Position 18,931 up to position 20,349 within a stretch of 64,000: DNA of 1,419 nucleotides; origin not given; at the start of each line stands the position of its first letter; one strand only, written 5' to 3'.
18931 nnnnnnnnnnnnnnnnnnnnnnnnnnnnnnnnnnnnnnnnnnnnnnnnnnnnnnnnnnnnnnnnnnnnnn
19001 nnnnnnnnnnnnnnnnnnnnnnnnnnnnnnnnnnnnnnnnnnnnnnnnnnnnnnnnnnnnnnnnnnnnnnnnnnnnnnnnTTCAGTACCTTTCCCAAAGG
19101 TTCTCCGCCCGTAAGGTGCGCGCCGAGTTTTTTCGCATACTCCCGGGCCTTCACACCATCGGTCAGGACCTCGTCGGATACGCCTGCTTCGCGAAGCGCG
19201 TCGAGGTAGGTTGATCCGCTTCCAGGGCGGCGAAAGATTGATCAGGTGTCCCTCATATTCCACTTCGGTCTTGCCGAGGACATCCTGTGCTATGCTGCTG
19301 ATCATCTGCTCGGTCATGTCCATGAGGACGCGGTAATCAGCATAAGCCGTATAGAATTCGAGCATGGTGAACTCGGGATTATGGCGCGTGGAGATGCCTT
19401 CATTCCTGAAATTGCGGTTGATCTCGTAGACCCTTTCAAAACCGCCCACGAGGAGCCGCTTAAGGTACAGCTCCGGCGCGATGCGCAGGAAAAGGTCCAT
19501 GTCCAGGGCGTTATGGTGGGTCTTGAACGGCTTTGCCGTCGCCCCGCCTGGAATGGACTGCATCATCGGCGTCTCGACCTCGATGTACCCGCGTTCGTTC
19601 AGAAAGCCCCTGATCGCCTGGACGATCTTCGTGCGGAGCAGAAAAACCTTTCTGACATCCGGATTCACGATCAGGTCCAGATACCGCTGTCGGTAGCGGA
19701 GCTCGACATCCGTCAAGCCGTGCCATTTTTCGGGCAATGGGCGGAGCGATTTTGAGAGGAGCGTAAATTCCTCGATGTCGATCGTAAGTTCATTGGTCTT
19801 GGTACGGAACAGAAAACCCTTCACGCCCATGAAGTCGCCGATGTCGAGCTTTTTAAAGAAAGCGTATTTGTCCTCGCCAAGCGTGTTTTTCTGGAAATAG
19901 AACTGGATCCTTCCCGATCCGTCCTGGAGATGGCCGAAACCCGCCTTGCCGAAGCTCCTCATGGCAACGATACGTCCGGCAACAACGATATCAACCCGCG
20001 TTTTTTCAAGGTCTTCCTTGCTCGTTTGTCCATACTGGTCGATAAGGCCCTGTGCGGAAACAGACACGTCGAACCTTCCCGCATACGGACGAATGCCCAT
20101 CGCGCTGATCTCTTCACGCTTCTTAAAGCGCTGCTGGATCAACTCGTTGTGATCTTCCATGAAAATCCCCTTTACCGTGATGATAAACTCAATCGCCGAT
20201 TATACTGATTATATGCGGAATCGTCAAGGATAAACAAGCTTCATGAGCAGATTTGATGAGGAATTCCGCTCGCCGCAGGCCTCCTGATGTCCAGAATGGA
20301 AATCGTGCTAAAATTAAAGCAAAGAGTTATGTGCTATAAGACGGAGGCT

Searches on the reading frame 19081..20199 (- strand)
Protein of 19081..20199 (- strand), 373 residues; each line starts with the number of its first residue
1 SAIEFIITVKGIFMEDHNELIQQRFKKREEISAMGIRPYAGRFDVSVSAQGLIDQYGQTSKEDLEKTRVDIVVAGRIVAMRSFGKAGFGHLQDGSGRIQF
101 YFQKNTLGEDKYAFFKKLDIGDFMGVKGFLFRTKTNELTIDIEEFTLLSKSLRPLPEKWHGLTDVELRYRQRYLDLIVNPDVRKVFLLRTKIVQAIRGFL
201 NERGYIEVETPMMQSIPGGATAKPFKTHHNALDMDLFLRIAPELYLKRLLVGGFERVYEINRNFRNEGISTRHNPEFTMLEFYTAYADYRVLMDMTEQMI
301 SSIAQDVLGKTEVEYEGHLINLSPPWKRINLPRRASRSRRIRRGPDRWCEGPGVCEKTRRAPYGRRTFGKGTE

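Call 10: search_protein_families(library=pfam, proteins=[window:19081-20199:-], max_evalue=0.01)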
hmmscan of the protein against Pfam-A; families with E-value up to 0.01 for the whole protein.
window:19081-20199:- (373 aa): 2 families
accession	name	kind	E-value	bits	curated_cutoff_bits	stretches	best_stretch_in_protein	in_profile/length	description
PF00152.25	tRNA-synt_2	-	1.4e-54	185.7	25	1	165-333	2-164/308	tRNA synthetases class II (D, K and N)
PF01336.31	tRNA_anti-codon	-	7.7e-16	58.2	27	1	72-148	2-75/75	OB-fold nucleic acid binding domain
